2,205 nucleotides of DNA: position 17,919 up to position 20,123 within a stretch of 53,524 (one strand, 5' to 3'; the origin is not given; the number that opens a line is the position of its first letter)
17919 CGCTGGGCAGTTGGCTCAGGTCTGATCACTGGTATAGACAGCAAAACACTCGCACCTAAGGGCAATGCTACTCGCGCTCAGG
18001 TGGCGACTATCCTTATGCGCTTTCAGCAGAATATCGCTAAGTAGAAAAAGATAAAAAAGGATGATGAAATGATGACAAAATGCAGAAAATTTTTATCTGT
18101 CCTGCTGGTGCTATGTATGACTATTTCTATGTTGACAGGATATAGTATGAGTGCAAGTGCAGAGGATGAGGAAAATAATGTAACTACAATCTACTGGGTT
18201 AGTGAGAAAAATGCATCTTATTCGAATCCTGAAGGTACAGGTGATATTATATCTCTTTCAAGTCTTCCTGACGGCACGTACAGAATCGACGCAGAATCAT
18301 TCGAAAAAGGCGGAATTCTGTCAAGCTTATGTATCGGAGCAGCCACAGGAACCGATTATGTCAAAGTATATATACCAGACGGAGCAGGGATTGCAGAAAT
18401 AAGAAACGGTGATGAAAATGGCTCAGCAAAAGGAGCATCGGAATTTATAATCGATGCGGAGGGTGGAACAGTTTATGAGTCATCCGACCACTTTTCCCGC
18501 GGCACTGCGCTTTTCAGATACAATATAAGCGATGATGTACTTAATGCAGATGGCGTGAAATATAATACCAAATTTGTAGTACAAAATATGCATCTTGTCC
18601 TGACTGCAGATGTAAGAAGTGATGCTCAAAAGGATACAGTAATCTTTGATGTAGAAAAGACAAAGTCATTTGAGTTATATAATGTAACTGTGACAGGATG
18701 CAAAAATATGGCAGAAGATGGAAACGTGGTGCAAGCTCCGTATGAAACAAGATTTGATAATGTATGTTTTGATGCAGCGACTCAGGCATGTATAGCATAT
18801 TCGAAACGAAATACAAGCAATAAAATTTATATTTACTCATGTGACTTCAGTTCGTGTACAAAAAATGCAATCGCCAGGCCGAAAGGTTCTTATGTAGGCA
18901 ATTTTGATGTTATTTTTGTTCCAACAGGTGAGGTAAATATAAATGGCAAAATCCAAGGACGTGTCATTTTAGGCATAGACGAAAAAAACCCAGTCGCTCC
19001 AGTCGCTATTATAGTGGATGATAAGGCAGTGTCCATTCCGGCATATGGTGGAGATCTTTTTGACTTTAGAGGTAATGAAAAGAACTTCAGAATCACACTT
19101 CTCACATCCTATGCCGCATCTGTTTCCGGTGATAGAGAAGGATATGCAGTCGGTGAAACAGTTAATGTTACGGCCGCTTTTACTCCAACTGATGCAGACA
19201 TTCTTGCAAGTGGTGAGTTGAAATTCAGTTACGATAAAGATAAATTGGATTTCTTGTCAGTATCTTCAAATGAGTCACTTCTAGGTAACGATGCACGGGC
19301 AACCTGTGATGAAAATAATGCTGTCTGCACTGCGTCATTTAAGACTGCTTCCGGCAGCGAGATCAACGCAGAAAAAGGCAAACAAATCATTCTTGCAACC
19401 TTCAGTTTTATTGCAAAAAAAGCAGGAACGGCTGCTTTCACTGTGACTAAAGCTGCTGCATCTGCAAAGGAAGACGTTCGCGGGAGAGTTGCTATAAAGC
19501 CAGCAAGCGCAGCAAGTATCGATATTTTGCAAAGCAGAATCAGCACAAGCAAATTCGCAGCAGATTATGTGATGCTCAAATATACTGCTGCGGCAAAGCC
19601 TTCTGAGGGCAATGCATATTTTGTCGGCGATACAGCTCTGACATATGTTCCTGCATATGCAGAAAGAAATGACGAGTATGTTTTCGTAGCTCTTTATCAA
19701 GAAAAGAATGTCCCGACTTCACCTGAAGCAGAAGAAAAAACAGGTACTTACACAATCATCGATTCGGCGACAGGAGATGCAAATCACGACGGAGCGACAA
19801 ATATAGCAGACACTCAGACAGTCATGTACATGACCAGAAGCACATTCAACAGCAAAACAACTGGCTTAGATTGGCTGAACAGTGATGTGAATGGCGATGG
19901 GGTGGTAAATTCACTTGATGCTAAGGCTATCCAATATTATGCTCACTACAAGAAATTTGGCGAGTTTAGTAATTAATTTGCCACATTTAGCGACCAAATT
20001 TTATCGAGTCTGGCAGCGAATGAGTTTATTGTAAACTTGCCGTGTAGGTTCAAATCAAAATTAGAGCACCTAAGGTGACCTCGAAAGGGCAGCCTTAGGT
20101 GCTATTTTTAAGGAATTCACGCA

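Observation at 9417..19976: Cohesin / X-dockerin / SLH gene trio whose cargo looks like adhesin modules, not enzymes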

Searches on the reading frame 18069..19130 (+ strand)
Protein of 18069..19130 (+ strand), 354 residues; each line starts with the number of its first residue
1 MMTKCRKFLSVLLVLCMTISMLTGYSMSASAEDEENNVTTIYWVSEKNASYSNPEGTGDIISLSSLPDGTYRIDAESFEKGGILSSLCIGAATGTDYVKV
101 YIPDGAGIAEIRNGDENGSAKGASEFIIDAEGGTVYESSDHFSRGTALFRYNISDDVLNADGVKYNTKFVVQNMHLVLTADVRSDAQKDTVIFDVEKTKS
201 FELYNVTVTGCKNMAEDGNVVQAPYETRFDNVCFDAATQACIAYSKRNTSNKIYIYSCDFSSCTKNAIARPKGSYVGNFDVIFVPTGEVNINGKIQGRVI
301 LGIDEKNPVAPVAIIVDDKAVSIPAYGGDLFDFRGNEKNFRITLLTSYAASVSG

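Call 46: search_solved_structures(query=window:18069-19130:+, max_evalue=1)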
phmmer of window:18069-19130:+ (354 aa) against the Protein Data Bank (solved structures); distinct sequences matched with E-value up to 1: 9.
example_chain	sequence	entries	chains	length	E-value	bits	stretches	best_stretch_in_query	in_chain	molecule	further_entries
7cvz_O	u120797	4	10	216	0.077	15.3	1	259-346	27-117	Fab heavy chain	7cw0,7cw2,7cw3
1pm1_X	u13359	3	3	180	0.25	13.6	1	122-220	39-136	Nitrophorin 2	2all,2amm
5m6j_A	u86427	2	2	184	0.25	13.6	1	119-171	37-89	Nitrophorin-7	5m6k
4xmc_A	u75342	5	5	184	0.28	13.4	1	120-171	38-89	Nitrophorin-7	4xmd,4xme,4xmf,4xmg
4xmh_A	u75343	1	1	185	0.29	13.4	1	120-171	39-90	Nitrophorin-7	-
2asn_X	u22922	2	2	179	0.45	12.8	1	122-182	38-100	Nitrophorin 2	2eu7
1euo_A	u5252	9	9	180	0.45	12.8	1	122-182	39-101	NITROPHORIN 2 | Nitrophorin-2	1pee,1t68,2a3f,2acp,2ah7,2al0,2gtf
8w5g_H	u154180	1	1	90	0.54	12.5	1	260-329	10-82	Heavy chain of Ab7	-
8ukh_H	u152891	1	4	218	0.57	12.4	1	265-340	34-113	4h12 heavy chain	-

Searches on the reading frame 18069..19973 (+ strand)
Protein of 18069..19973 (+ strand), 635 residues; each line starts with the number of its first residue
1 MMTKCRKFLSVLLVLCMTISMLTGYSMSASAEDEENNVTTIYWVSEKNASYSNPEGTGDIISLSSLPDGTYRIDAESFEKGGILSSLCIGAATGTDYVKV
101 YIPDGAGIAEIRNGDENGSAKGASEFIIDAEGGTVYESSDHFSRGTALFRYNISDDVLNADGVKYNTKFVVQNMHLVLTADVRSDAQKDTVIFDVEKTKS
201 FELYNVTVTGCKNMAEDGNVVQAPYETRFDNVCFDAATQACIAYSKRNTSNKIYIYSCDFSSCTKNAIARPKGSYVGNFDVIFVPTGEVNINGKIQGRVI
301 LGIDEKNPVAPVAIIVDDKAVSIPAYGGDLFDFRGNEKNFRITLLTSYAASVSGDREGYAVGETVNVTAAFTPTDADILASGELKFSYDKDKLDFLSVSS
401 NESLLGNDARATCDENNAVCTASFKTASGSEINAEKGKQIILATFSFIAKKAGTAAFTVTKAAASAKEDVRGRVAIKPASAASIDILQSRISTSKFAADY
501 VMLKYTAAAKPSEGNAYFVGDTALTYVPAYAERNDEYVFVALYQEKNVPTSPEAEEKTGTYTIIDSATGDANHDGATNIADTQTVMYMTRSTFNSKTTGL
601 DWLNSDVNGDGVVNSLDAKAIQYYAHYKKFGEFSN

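Call 3: search_protein_families(library=pfam, proteins=[window:18069-19973:+], max_evalue=0.1)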
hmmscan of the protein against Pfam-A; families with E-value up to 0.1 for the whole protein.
window:18069-19973:+ (635 aa): 2 families
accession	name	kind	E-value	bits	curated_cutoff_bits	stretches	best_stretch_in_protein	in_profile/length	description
PF00963.24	Cohesin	-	4.2e-07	30.7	24.1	1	355-466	7-118/139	Cohesin domain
PF00404.24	Dockerin_1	-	9.9e-06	26.1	22.9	1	569-621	2-52/57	Dockerin type I domain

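Call 4: search_protein_families(library=ncbifam, proteins=[window:18069-19973:+], max_evalue=0.1)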
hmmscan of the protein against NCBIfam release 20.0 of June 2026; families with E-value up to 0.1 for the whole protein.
window:18069-19973:+ (635 aa): 0 families
